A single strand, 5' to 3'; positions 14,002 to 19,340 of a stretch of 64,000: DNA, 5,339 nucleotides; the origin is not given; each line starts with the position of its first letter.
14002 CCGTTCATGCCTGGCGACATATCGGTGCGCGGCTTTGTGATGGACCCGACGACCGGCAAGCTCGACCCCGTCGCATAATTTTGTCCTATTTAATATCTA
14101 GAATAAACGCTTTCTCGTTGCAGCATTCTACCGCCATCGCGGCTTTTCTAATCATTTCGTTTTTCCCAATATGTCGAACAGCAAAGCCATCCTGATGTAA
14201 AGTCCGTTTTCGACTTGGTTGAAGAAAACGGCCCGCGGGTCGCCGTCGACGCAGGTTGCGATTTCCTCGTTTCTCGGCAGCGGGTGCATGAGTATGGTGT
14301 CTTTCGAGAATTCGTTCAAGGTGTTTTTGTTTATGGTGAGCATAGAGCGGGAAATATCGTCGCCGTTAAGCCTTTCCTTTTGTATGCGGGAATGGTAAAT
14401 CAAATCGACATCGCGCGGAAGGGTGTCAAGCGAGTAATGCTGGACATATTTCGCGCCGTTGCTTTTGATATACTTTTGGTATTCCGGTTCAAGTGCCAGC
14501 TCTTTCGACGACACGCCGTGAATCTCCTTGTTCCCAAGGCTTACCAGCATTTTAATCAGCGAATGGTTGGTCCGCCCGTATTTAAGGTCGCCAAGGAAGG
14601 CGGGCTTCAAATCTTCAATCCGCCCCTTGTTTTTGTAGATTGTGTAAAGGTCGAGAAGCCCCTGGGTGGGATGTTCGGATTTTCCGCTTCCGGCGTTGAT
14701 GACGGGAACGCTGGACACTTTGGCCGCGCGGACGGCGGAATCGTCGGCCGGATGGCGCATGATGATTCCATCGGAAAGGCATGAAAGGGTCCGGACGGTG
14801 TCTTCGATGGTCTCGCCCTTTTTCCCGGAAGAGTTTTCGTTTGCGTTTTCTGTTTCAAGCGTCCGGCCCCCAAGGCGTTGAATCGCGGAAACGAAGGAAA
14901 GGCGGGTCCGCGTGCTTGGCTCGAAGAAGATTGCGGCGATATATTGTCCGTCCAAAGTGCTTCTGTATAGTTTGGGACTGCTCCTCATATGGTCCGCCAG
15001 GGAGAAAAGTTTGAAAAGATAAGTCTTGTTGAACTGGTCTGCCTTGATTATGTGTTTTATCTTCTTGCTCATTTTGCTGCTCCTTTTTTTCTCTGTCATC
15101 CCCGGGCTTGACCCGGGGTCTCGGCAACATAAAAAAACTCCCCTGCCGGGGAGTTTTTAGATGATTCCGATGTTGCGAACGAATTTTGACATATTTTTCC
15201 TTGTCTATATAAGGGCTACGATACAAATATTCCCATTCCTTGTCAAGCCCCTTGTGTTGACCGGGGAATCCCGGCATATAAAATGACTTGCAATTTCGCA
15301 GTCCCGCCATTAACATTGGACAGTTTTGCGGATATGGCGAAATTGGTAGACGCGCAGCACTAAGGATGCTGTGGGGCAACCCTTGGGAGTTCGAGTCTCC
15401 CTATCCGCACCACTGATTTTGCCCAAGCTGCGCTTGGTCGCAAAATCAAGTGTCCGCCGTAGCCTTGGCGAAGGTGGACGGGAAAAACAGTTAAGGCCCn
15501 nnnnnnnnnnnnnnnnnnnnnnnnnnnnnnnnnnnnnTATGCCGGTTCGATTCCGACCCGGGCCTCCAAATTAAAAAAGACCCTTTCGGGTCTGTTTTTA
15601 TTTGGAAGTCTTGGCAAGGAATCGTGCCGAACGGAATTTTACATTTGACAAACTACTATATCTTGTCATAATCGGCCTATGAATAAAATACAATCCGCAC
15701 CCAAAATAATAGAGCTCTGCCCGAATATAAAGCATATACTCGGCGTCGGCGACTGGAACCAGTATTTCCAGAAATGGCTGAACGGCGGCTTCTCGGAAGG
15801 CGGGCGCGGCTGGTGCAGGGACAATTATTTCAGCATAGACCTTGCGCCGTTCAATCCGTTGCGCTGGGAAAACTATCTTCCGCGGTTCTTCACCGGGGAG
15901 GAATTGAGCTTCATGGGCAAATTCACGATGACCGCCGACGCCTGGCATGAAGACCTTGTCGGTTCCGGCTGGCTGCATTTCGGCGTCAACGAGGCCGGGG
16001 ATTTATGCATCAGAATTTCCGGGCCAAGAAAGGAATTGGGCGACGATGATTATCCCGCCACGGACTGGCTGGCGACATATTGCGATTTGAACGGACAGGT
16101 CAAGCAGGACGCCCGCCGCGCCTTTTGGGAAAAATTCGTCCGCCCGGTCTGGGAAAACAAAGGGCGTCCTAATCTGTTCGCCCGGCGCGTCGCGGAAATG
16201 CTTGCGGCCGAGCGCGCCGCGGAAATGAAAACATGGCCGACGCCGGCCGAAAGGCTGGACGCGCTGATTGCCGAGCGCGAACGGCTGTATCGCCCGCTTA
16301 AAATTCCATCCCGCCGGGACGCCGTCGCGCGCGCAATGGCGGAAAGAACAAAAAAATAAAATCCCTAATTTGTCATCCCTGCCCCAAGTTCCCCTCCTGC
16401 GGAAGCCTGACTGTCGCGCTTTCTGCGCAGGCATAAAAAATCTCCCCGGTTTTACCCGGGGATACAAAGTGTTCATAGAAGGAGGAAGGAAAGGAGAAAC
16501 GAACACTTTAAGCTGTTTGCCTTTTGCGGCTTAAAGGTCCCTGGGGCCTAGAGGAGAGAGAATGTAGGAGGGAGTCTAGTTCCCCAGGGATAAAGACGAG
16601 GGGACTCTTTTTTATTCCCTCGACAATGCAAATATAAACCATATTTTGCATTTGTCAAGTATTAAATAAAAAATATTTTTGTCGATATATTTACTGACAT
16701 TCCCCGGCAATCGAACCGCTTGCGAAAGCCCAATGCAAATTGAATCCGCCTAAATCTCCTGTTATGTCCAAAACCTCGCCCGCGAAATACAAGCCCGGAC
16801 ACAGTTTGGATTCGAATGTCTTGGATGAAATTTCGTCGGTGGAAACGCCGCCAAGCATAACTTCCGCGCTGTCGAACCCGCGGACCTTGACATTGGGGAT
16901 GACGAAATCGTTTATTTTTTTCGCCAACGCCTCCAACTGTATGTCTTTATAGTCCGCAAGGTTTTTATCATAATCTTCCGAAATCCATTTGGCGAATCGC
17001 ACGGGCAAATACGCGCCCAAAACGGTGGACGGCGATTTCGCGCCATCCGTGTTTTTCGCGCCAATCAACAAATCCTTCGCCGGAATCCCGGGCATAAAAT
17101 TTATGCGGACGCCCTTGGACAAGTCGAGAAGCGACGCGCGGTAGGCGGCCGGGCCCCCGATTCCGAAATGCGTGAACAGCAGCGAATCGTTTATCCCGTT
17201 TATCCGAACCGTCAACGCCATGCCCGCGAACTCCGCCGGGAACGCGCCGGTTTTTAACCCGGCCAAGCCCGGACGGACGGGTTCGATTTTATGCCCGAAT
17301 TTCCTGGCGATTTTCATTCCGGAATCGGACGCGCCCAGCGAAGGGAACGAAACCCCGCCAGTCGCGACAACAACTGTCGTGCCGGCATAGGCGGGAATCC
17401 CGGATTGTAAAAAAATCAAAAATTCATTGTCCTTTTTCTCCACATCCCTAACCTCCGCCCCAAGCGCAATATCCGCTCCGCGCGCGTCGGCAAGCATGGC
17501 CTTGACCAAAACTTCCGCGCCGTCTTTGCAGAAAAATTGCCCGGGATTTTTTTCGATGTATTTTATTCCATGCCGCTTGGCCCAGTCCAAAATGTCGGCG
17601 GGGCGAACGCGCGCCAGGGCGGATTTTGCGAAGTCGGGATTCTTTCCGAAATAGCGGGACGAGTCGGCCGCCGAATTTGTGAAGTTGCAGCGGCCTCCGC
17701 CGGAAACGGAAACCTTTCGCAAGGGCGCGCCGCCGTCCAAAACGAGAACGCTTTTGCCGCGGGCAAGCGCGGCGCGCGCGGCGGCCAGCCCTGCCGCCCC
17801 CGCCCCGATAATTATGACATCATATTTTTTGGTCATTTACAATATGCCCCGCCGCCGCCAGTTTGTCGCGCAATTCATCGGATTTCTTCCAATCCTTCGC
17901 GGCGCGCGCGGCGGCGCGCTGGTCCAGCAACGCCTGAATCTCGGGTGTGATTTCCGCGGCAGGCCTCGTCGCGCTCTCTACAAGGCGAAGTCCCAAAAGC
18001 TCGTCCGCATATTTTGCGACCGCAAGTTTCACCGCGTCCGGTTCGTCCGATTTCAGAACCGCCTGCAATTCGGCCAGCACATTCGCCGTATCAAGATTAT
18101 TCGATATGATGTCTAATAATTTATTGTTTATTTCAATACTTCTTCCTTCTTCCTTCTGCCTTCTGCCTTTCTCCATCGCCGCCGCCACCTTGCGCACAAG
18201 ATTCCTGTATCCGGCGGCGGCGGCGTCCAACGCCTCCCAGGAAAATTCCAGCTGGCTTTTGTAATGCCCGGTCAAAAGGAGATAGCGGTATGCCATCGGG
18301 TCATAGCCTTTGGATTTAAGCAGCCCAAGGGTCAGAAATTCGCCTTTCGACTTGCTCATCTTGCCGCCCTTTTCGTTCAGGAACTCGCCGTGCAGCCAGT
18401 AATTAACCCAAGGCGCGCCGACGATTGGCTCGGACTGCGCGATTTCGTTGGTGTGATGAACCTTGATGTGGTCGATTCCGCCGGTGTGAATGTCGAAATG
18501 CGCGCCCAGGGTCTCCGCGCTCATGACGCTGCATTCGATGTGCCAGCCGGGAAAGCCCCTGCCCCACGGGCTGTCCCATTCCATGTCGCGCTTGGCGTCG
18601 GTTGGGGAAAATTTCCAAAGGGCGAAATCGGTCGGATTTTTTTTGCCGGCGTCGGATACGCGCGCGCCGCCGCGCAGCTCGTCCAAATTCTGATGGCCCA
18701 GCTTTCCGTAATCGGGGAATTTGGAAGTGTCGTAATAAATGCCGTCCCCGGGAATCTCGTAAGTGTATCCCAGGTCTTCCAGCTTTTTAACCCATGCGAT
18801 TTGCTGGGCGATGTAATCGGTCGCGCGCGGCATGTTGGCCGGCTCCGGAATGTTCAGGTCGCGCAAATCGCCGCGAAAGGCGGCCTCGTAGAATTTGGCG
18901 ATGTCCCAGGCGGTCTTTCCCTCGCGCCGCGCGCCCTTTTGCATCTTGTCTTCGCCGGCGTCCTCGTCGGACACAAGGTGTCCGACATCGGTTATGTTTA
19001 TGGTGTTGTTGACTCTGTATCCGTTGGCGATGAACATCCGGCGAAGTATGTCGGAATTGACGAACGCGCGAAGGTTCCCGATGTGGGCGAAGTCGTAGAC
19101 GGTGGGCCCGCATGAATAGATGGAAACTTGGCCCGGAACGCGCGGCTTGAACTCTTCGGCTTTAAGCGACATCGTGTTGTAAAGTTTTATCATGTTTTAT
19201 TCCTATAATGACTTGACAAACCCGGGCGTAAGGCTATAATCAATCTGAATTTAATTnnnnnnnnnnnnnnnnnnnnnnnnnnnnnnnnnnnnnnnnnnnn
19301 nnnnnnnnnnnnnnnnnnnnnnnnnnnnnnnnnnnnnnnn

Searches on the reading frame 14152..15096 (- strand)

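Call 65: search_protein_families(library=pfam, proteins=[window:14152-15096:-], max_evalue=0.001)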
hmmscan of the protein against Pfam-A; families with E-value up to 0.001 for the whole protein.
window:14152-15096:- (314 aa): 2 families
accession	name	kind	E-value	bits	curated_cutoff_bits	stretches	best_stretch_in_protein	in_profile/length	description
PF02729.26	OTCace_N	-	4.2e-44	150.6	29.9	1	14-154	1-147/148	Aspartate/ornithine carbamoyltransferase, carbamoyl-P binding domain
PF00185.30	OTCace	-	4.5e-25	89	29.4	1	162-306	2-154/157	Aspartate/ornithine carbamoyltransferase, Asp/Orn binding domain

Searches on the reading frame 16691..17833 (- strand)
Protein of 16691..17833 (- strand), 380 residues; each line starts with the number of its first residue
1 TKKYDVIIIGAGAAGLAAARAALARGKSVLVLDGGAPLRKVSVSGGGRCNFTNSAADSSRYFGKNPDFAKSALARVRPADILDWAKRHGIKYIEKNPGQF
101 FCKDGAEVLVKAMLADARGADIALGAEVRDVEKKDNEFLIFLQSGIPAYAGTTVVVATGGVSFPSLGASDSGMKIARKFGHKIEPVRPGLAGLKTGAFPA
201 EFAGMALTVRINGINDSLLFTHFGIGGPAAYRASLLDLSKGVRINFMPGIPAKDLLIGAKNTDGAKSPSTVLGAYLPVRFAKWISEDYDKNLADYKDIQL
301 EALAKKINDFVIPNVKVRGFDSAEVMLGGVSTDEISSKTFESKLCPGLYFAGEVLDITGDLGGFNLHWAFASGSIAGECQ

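Call 64: search_protein_families(library=pfam, proteins=[window:16691-17833:-], max_evalue=0.001)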
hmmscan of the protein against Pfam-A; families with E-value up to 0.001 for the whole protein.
window:16691-17833:- (380 aa): 11 families
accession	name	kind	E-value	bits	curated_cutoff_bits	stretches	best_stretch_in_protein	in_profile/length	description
PF03486.20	HI0933_like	-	2e-72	244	50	1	5-378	2-243/244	HI0933-like protein Rossmann domain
PF22780.1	HI0933_like_1st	-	3.2e-13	50.3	27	1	188-325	2-165/165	HI0933-like protein barrel and H2TH domain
PF00890.30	FAD_binding_2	-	1.7e-12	47.7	20.4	1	5-55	1-51/414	FAD binding domain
PF01266.30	DAO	-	9.5e-10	39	27.9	1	5-52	1-49/353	FAD dependent oxidoreductase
PF12831.13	FAD_oxidored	-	6.9e-08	32.6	27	1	5-158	1-144/416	FAD dependent oxidoreductase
PF13738.12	Pyr_redox_3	-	3e-07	30.4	30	0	7-36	1-31/305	Pyridine nucleotide-disulphide oxidoreductase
PF07992.20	Pyr_redox_2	-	3.2e-06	27.2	26.1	1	4-107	1-58/291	Pyridine nucleotide-disulphide oxidoreductase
PF01134.28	GIDA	-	4.7e-05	23.1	22.1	0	5-32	1-28/391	Glucose inhibited division protein A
PF01262.27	AlaDh_PNT_C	-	0.00011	22.2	23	0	5-35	30-60/214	Alanine dehydrogenase/PNT, C-terminal domain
PF13450.12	NAD_binding_8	-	0.00016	22.3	21.9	1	8-34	1-27/68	NAD(P)-binding Rossmann-like domain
PF13454.12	NAD_binding_9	-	0.00026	21.4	21.8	0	7-159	1-153/155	FAD-NAD(P)-binding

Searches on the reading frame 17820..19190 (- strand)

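Call 12: search_protein_families(library=ncbifam, proteins=[window:17820-19190:-], max_evalue=0.001)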
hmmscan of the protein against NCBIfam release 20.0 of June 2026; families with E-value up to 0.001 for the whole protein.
window:17820-19190:- (456 aa): 8 families
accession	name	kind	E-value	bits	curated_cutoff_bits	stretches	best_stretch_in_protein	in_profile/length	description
NF011108.0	PRK14536.1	equivalog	4.4e-155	517.2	780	1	1-455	3-482/490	cysteine--tRNA ligase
TIGR00435.1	cysS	equivalog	6.1e-120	401.4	340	1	1-454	1-457/466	cysteine--tRNA ligase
NF011107.0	PRK14534.1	equivalog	4.7e-104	349.1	744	1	1-454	3-472/481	cysteine--tRNA ligase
TIGR03447.1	mycothiol_MshC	equivalog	3.7e-58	197.3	485.1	1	2-402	19-410/411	cysteine--1-D-myo-inosityl 2-amino-2-deoxy-alpha-D-glucopyranoside ligase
TIGR00398.1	metG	equivalog_domain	2.6e-08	33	336.35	1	266-363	316-420/530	methionine--tRNA ligase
NF001100.0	PRK00133.1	equivalog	2e-06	26.6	587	1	268-324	321-378/676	methionine--tRNA ligase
NF009687.0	PRK13208.1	equivalog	7e-06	24.5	738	1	259-339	516-591/801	valine--tRNA ligase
TIGR00392.1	ileS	equivalog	1.4e-05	23.5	621.4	1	259-333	593-666/861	isoleucine--tRNA ligase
